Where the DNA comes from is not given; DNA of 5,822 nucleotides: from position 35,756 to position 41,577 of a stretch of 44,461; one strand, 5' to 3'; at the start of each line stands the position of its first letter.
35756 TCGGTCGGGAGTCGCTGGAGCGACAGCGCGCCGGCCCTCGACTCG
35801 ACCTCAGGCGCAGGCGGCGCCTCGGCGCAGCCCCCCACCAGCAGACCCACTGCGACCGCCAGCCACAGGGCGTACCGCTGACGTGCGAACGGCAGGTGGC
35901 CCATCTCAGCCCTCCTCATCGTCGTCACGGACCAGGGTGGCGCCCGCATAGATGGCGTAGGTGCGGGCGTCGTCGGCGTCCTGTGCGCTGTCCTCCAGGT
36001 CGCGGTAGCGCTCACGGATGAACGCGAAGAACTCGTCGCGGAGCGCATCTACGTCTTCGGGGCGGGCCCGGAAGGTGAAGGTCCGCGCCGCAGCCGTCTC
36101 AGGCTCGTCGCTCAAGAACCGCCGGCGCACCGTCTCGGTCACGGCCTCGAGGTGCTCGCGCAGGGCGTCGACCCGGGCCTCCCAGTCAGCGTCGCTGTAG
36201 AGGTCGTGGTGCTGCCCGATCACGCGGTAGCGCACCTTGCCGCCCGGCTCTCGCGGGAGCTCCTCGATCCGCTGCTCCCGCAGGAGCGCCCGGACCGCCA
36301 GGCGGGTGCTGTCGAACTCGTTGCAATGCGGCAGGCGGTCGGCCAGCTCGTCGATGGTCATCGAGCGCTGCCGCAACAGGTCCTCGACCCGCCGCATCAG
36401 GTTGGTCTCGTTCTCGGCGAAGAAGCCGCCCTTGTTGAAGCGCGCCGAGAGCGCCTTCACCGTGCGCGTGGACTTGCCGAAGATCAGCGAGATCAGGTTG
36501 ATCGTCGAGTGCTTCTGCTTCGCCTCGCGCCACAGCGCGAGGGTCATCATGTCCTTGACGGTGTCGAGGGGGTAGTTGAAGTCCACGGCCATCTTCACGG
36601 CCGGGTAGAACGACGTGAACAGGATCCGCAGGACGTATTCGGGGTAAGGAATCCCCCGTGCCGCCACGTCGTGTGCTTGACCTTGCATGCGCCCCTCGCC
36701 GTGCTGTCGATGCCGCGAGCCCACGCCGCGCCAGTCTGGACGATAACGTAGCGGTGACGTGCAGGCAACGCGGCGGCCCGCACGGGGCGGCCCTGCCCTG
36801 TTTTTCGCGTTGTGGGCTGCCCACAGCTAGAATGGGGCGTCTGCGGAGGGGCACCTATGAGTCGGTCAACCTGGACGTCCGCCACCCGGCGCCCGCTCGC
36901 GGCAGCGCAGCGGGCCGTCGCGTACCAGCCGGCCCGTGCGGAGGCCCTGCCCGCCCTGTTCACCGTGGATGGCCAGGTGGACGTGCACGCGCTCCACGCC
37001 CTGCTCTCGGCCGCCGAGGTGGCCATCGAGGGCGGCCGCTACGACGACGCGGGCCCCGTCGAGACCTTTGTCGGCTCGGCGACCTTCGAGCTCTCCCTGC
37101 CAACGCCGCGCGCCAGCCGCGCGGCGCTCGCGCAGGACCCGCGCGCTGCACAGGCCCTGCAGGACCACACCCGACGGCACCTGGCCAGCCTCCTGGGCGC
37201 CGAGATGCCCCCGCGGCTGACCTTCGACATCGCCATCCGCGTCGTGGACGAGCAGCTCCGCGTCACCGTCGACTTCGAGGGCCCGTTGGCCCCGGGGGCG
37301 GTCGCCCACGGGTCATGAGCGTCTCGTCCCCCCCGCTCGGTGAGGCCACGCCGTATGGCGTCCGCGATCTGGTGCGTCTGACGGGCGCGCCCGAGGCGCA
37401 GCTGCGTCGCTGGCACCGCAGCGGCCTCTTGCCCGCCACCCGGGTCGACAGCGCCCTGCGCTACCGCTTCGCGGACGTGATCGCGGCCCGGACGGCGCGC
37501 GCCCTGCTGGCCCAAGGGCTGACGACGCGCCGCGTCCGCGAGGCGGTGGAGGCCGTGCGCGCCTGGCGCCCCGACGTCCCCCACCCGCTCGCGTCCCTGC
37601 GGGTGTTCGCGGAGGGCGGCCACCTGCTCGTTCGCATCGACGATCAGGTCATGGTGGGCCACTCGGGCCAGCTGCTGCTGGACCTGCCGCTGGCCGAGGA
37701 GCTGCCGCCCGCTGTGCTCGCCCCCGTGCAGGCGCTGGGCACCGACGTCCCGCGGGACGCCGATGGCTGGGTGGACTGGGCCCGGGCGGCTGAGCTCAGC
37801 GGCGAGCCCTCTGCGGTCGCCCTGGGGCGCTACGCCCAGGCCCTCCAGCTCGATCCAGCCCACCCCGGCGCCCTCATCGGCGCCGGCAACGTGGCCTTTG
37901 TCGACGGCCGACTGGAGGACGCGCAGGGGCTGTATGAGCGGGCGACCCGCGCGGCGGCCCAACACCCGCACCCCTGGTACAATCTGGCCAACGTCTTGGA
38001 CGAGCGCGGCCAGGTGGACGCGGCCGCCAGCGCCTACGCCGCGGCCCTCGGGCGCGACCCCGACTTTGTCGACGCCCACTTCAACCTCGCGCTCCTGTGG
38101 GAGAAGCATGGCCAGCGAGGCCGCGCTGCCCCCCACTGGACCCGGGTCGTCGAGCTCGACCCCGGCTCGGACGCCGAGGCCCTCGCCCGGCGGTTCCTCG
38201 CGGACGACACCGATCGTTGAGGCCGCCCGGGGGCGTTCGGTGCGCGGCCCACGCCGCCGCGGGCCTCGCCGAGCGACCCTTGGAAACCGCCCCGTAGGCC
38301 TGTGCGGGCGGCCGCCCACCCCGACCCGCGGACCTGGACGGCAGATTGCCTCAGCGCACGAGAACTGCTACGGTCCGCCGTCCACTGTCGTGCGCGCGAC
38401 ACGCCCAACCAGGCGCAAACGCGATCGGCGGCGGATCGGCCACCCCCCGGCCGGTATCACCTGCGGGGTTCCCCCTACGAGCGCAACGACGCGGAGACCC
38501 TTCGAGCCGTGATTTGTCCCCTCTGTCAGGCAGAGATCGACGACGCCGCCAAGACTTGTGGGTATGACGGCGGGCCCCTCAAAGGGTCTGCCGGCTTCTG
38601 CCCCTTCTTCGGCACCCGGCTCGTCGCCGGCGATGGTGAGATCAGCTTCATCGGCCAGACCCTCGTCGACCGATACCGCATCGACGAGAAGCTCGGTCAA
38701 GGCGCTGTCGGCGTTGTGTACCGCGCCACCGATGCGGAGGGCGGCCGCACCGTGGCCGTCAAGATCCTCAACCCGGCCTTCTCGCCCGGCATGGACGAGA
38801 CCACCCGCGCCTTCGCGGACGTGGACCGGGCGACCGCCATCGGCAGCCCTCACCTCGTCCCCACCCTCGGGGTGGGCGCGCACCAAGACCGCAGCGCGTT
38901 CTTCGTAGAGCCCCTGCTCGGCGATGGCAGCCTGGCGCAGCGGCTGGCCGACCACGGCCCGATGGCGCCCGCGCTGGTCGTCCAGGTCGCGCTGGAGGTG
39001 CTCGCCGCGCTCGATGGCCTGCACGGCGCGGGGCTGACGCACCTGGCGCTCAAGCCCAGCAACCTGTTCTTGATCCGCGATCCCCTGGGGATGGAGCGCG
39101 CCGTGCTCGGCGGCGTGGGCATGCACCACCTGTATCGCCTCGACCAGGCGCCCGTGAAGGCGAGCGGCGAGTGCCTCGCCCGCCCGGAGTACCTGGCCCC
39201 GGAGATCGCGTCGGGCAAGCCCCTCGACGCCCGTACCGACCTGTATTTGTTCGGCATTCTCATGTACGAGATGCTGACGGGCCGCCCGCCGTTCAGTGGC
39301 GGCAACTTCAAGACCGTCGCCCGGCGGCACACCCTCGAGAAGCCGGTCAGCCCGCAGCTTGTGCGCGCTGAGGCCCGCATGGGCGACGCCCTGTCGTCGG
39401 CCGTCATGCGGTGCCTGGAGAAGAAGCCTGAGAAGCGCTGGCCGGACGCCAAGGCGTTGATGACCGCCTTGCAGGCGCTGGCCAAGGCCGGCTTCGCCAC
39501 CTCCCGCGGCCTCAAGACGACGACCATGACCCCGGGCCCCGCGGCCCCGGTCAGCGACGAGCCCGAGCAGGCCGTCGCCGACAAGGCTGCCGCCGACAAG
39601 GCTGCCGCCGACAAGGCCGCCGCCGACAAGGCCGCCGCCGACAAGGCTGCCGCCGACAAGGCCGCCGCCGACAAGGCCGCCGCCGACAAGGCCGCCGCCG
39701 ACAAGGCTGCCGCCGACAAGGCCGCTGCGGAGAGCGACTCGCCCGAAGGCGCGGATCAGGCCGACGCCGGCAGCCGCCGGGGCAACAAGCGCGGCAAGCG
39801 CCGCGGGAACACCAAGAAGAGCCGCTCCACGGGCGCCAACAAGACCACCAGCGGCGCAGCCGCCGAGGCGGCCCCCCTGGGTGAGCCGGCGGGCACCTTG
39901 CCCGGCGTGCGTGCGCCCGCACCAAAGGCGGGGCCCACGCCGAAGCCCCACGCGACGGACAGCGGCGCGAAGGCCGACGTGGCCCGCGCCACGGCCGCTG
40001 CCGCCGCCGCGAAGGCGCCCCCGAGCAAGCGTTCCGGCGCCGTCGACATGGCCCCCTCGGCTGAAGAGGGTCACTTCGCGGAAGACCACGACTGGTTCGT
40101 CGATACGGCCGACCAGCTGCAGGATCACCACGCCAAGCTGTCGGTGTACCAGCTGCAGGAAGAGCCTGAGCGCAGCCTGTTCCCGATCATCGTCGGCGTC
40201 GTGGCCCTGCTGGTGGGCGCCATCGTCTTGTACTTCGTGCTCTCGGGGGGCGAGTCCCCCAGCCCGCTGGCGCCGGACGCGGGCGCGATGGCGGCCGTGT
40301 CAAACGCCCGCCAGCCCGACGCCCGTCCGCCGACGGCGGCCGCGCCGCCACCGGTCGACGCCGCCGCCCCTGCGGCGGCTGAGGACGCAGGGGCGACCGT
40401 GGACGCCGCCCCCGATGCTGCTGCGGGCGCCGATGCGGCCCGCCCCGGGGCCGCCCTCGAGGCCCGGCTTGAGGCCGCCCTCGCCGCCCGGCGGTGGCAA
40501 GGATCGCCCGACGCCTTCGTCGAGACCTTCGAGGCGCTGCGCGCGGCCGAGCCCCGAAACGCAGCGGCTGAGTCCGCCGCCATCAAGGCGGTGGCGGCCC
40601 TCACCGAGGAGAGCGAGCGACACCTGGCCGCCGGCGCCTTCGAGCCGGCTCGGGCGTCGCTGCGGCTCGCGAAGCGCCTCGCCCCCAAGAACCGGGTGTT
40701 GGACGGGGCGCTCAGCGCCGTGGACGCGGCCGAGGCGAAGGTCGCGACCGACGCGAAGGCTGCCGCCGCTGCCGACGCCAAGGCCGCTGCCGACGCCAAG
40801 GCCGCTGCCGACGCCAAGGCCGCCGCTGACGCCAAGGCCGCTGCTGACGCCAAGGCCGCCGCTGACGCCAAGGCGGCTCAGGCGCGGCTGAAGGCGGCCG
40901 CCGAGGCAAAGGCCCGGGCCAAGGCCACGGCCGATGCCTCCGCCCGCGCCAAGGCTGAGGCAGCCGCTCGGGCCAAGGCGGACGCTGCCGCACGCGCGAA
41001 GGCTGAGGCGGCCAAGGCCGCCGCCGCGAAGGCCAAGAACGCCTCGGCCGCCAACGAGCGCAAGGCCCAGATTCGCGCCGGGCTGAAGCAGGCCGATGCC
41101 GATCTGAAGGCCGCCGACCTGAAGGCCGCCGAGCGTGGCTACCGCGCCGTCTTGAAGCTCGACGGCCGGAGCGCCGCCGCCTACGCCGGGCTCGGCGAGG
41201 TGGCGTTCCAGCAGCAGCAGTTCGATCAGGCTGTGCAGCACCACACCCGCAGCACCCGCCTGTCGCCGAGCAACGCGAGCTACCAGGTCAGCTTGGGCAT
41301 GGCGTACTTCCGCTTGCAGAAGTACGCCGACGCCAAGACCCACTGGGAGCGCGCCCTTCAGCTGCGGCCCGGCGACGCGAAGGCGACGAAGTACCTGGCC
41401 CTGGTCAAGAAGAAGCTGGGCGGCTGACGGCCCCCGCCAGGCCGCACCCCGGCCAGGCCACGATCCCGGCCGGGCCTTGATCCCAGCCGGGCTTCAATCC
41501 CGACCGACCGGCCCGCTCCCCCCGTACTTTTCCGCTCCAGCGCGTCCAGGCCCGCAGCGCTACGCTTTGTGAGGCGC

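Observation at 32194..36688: Tightly coupled four-gene module: wHTH-like protein / Cys-rich FN3 lipoprotein / Cys-ribbon-pseudokinase-PP2C fusion / MIDAS-less vWA-like protein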

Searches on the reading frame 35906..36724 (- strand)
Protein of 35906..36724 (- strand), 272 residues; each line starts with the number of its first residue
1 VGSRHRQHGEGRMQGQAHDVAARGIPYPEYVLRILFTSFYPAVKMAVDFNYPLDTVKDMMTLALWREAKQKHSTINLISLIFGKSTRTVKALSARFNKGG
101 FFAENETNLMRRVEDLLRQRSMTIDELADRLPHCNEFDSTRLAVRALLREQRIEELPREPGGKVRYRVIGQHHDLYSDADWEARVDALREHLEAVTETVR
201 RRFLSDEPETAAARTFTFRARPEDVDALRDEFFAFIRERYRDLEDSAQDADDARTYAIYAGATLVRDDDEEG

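Call 3: search_protein_families(library=pfam, proteins=[window:35906-36724:-], max_evalue=1)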
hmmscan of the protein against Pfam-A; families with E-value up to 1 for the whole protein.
window:35906-36724:- (272 aa): 2 families
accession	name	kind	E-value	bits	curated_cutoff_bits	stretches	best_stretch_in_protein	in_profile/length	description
PF05852.16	DUF848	-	0.075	13.6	25.3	1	66-160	53-144/145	Gammaherpesvirus protein of unknown function (DUF848)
PF21476.4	PF0610-like_N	-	0.097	13.4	33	0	112-131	5-24/50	PF0610-like, N-terminal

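Call 4: search_protein_families(library=ncbifam, proteins=[window:35906-36724:-], max_evalue=1)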
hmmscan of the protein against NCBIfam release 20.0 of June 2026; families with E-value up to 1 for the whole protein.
window:35906-36724:- (272 aa): 0 families

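Call 18: find_homologous_proteins(query=window:35906-36688:-, max_evalue=0.001)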
Query window:35906-36688:- (260 aa): 123 proteins with E <= 0.001 among 2149 candidates; the best 120 are listed.
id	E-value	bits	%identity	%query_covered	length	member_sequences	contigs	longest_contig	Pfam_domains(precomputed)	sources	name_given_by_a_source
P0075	1.8e-167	573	100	100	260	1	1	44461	-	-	-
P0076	3.0e-140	484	83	99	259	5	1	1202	-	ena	-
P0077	2.4e-130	452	81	96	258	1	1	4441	-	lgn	-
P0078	7.3e-128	444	81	97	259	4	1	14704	-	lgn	-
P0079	8.1e-128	443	81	95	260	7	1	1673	-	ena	-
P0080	1.0e-127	443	74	100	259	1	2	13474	-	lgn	-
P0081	6.1e-127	441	81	96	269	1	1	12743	-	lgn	-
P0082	4.3e-126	438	79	97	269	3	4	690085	PF21476.5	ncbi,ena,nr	ncbi:MAG: hypothetical protein H6706_17320 [Myxococcales bacterium]|nr:hypothetical protein [Myxococ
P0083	7.3e-126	437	76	99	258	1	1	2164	-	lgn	-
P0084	1.1e-125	436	79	97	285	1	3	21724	-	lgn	-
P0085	2.3e-124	432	81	95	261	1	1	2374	-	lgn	-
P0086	6.8e-124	431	75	98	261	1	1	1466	-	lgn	-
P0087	3.9e-123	428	80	92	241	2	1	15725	-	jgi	jgi:hypothetical protein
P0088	1.2e-122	427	75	98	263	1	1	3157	-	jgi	jgi:hypothetical protein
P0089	1.2e-122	427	78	97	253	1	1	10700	-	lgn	-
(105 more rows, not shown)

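Call 30: search_protein_families(library=padloc, proteins=[window:35906-36688:-], max_evalue=1)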
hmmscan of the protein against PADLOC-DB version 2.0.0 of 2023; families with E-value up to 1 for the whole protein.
window:35906-36688:- (260 aa): 0 families

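Call 34: predict_structure(alignment_id=A3)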
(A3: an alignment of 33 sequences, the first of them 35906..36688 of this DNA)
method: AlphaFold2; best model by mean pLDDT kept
length: 260 residues; sequences in the alignment: 33
mean_pLDDT: 71.9   pTM: 0.51
mean pLDDT of the five models: 71.9, 70.4, 66.4, 62.0, 61.8
residues with pLDDT >= 90: 28; 70-90: 140; 50-70: 61; < 50: 31
segments of 3 or more residues with pLDDT < 50: 1-10, 87-95, 160-166, 258-260
pLDDT, mean of each block of 10 residues (from residue 1): 42 63 77 71 73 72 63 65 46 48 84 87 70 80 88 80 50 74 77 76 77 89 89 89 79 58
secondary structure, 60 per line:
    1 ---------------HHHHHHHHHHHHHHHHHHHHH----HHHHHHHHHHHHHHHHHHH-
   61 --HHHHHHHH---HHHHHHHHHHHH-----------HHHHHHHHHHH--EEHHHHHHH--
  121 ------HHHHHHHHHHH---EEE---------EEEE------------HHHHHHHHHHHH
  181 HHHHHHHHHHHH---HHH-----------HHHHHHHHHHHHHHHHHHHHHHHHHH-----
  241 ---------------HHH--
elements in order: H16-36 H41-59 H63-70 H74-85 H97-107 H112-118 H127-137 E141-143 E153-156 H169-192 H210-235

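Call 42: fold_search(model_id=the predicted structure, library=pdb)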
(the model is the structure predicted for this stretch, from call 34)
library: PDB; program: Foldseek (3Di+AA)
matches with E <= 10: 860; with E <= 0.001: 0
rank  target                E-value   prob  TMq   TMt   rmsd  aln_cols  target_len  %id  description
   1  4yrv_A                2.3e-03  0.94  0.26  0.24  14.9       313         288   11  Crystal structure of Anabaena transcription factor HetR complexed with 21-bp DNA from hetP promoter (released 2015-12-02)
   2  4j00_A                5.0e-03  0.97  0.27  0.24  17.5       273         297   14  Crystal Structure of Fischerella Transcription Factor HetR complexed with 24mer DNA target (released 2013-03-27)
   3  4izz_A                6.0e-03  0.96  0.26  0.23  16.1       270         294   13  Crystal Structure of Fischerella Transcription Factor HetR complexed with 21mer DNA target (released 2013-03-27)
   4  4g6q_A                1.1e-02  0.98  0.27  0.35   8.2       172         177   19  The crystal structure of a functionally unknown protein Kfla_6221 from Kribbella flavida DSM 17836 (released 2012-09-19)
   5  3qod_B                1.1e-02  0.84  0.26  0.24  15.7       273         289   12  Crystal Structure of Heterocyst Differentiation Protein, HetR from Fischerella mv11 (released 2011-04-20)
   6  1smt_A                1.2e-02  1.00  0.21  0.49  11.6       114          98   17  SMTB REPRESSOR FROM SYNECHOCOCCUS PCC7942 (released 1997-12-03)
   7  4hri_B                1.7e-02  0.69  0.22  0.21  16.1       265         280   12  Crystal structure of HetR in complex with a 21-bp palindromic DNA at the upstream of the hetP promoter from Anabaena (released 2013-04-17)
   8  4yrv_B                1.9e-02  0.75  0.27  0.26  15.7       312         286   12  Crystal structure of Anabaena transcription factor HetR complexed with 21-bp DNA from hetP promoter (released 2015-12-02)
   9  3w6j_E                2.3e-02  0.99  0.20  0.31  14.9       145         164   13  Crystal structure of ScpAB core complex (released 2013-04-24)
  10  3qod_A                2.3e-02  0.69  0.26  0.24  14.4       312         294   13  Crystal Structure of Heterocyst Differentiation Protein, HetR from Fischerella mv11 (released 2011-04-20)
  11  3hhh_B                2.4e-02  0.99  0.21  0.46   7.1       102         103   16  Crystal structure of transcriptional regulator, a member of PadR family, from Enterococcus faecalis V583 (released 2009-06-02)
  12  4g6q_B                2.6e-02  0.96  0.27  0.35   7.8       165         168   18  The crystal structure of a functionally unknown protein Kfla_6221 from Kribbella flavida DSM 17836 (released 2012-09-19)
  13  4yif_C                3.1e-02  0.92  0.23  0.39  14.7       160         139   18  Crystal structure of Rv0880 (released 2015-06-10)
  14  5jls                  3.3e-02  0.99  0.23  0.41  13.9       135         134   16  Crystal Structure of Adhesin competence repressor (AdcR) from Streptococcus pyogenes (C-terminally His tagged) (released 2017-05-03)
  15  6f40_P                3.7e-02  0.57  0.21  0.22  22.0       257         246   11  RNA Polymerase III open complex (released 2018-01-17)
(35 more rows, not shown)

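Call 68: search_solved_structures(query=A3, max_evalue=10, show_alignments=2)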
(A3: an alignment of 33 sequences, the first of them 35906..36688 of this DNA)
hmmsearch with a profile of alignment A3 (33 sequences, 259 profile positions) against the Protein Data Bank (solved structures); distinct sequences matched with E-value up to 10: 2.
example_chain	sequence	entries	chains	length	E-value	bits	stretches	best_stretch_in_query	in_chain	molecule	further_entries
6prh_A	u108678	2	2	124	0.11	15.2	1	112-183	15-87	RicA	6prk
2pih_A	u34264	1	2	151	0.12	15.1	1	112-184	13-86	Protein ymcA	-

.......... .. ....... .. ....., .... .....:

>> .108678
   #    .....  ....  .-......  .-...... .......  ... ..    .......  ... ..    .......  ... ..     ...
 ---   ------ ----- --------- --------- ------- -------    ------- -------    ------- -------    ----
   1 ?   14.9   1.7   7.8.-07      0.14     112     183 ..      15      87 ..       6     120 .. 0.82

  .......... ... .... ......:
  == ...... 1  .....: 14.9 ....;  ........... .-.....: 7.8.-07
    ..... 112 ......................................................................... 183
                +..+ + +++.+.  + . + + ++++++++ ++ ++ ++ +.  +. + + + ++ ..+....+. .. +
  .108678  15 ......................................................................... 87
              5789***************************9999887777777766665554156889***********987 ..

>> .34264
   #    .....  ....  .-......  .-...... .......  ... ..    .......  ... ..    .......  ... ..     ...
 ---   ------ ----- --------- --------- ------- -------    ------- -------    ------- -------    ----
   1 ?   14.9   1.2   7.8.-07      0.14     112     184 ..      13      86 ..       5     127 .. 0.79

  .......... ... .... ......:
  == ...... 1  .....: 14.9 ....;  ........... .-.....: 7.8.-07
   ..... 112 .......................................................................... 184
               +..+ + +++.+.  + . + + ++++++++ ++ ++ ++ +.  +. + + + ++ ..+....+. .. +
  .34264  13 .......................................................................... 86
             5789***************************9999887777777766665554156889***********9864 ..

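Call 69: search_protein_families(library=pfam, alignment_id=A3, max_evalue=1)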
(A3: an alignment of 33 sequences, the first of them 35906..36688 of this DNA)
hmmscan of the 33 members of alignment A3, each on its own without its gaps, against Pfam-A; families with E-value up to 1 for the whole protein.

A. member 1, window:35906-36688:- (260 aa): 2 families
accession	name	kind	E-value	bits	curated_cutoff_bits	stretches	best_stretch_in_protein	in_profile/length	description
PF05852.16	DUF848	-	0.067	13.8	25.3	1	54-148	53-144/145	Gammaherpesvirus protein of unknown function (DUF848)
PF21476.4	PF0610-like_N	-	0.093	13.4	33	0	100-119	5-24/50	PF0610-like, N-terminal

B. families by the number of members that match (of 33 scanned): 33 families (the first 25 are shown)
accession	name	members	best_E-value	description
PF21476.4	PF0610-like_N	25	9.7e-06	PF0610-like, N-terminal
PF22560.2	GMT-wHTH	7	0.11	GMT-like wHTH domain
PF05852.16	DUF848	4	0.0025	Gammaherpesvirus protein of unknown function (DUF848)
PF25472.1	DUF7902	4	0.078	Domain of unknown function (DUF7902)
PF09195.17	Endonuc-BglII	2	0.0084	Restriction endonuclease BglII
PF19908.4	DUF6381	2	0.02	Family of unknown function (DUF6381)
PF08220.18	HTH_DeoR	2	0.022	DeoR-like helix-turn-helix domain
PF12840.13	HTH_20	2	0.074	Helix-turn-helix domain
PF01442.23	Apolipoprotein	2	0.088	Apolipoprotein A1/A4/E domain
PF21351.2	TetR_C_41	1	0.0012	Tetracyclin repressor-like, C-terminal domain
PF16365.12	EutK_C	1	0.0057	Ethanolamine utilization protein EutK C-terminus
PF12925.12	APP_E2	1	0.0074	E2 domain of amyloid precursor protein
PF25568.1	AAA_lid_At3g28540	1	0.008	At3g28540-like, AAA+ ATPase lid domain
PF11892.13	PpnN_C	1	0.013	Pyrimidine/purine nucleotide monophosphate nucleosidase, C-terminal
PF02224.24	Cytidylate_kin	1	0.013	Cytidylate kinase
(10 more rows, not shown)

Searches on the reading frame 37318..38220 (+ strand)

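Call 71: search_protein_families(library=pfam, proteins=[window:37318-38220:+], max_evalue=0.00001)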
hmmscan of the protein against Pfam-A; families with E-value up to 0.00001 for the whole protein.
window:37318-38220:+ (300 aa): 8 families
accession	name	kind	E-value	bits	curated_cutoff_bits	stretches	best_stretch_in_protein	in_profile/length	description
PF07719.23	TPR_2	-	1.5e-16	59.5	27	0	252-283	2-33/34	Tetratricopeptide repeat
PF00515.34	TPR_1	-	2.6e-11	43.3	27.8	0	220-250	4-34/34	Tetratricopeptide repeat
PF13431.12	TPR_17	-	6.8e-11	42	24.4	0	205-236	1-32/34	Tetratricopeptide repeat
PF14559.12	TPR_19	-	7.4e-11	42.7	25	1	168-220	10-62/68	Tetratricopeptide repeat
PF13432.12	TPR_16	-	8.7e-11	42.5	32.7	1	221-284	1-64/65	Tetratricopeptide repeat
PF13414.12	TPR_11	-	6.9e-10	38.9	26.8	0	229-265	6-42/42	TPR repeat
PF13411.12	MerR_1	-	6.6e-09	36.2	21.6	1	15-78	3-67/69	MerR HTH family regulatory protein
PF13428.12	TPR_14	-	2.3e-08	34.3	23.5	0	218-259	2-43/44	Tetratricopeptide repeat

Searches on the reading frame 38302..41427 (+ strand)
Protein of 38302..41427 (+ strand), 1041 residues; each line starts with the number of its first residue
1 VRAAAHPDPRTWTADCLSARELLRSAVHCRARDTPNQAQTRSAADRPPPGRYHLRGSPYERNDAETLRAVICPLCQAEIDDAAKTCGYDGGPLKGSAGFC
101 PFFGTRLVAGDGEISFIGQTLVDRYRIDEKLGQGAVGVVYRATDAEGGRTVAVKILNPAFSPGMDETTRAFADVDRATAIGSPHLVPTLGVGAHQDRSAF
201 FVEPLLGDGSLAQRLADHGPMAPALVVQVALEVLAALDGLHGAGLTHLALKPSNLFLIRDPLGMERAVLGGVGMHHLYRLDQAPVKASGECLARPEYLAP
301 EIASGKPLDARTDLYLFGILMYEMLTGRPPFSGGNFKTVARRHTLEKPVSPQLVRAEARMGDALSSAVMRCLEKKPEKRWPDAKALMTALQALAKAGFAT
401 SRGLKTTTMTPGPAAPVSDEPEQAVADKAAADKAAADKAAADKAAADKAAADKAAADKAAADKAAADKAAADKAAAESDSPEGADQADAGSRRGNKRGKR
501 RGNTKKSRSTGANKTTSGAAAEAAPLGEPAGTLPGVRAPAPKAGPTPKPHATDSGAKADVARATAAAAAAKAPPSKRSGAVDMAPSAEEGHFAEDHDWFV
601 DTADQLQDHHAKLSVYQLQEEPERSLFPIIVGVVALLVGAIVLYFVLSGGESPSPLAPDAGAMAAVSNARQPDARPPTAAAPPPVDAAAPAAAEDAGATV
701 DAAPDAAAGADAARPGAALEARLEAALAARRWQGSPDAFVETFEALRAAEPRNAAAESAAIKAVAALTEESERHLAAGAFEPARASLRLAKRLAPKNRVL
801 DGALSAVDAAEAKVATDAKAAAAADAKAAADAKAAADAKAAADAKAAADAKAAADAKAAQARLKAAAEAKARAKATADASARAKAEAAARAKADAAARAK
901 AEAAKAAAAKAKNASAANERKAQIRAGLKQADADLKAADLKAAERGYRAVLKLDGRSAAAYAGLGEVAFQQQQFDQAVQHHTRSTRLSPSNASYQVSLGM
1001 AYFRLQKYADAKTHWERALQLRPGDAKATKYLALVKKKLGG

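Call 71: search_protein_families(library=pfam, proteins=[window:38302-41427:+], max_evalue=0.00001)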
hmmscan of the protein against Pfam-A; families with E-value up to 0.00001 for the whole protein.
window:38302-41427:+ (1041 aa): 5 families
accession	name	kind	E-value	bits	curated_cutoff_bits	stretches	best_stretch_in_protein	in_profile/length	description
PF00069.31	Pkinase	-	1.5e-28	100.4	31.7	1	125-381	1-253/263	Protein kinase domain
PF07714.23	PK_Tyr_Ser-Thr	-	1.3e-20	74.3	23.1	1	127-386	3-254/258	Protein tyrosine and serine/threonine kinase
PF00515.34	TPR_1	-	3.4e-12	46.1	27.8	0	997-1024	6-33/34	Tetratricopeptide repeat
PF07719.23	TPR_2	-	2.1e-10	40.3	27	1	996-1025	5-34/34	Tetratricopeptide repeat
PF13414.12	TPR_11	-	1.2e-09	38.1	26.8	0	965-1005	1-41/42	TPR repeat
